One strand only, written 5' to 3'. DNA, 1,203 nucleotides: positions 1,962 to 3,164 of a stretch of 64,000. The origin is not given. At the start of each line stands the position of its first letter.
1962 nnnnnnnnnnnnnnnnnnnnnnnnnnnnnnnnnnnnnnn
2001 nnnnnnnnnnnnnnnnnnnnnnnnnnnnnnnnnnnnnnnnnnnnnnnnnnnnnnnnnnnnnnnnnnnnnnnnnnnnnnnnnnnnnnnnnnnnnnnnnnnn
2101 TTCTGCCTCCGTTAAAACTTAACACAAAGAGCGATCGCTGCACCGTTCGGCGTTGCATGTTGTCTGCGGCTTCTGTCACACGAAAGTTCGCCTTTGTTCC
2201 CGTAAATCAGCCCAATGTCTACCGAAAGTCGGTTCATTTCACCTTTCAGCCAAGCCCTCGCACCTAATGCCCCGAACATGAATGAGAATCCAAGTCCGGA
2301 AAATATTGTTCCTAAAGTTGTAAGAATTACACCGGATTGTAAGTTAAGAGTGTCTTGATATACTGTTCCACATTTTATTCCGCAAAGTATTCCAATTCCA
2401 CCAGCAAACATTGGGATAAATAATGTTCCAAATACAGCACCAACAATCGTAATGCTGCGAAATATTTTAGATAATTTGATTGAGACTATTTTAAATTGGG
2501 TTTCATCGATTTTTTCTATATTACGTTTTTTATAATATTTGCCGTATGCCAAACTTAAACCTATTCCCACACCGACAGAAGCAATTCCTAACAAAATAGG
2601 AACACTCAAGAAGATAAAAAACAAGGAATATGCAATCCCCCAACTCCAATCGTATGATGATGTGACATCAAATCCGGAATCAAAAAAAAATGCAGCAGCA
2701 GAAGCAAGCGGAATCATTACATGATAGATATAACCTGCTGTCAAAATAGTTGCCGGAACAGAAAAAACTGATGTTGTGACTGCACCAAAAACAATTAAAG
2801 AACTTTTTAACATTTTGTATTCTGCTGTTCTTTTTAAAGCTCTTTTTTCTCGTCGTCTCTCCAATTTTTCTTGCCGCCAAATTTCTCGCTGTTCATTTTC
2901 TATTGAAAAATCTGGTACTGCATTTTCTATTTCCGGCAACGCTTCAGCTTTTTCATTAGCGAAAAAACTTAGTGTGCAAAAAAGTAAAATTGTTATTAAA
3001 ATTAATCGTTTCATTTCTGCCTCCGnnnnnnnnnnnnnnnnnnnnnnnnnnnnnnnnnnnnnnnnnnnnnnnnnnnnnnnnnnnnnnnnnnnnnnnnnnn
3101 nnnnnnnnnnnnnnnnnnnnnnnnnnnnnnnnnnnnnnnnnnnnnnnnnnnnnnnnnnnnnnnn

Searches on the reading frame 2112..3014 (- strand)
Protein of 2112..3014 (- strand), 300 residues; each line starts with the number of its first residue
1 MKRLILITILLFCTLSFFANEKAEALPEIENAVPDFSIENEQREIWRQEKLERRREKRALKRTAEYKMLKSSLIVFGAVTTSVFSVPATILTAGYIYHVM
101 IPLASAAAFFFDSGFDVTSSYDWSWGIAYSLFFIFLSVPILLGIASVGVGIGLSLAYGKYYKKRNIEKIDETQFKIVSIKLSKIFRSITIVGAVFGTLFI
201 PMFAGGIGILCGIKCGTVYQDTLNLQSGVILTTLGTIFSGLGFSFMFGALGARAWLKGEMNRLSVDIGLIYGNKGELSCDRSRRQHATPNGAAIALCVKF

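Call 6: search_protein_families(library=pfam, proteins=[window:2112-3014:-], max_evalue=0.1)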
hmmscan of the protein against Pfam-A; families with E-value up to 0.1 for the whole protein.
window:2112-3014:- (300 aa): 1 family
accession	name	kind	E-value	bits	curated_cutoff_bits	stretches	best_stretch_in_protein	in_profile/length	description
PF25587.1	Rv2743c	-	0.079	13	27.7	0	49-101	19-69/237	Rv2743c family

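Call 7: search_protein_families(library=ncbifam, proteins=[window:2112-3014:-], max_evalue=0.1)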
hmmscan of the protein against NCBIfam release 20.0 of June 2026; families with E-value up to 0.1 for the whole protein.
window:2112-3014:- (300 aa): 0 families

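Call 76: search_protein_families(library=padloc, proteins=[window:2115-3014:-], max_evalue=0.01)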
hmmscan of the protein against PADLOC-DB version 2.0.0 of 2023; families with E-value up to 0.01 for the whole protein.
window:2115-3014:- (300 aa): 0 families

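Call 77: search_protein_families(library=phrogs, proteins=[window:2115-3014:-], max_evalue=0.01)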
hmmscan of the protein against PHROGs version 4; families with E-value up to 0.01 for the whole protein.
window:2115-3014:- (300 aa): 0 families
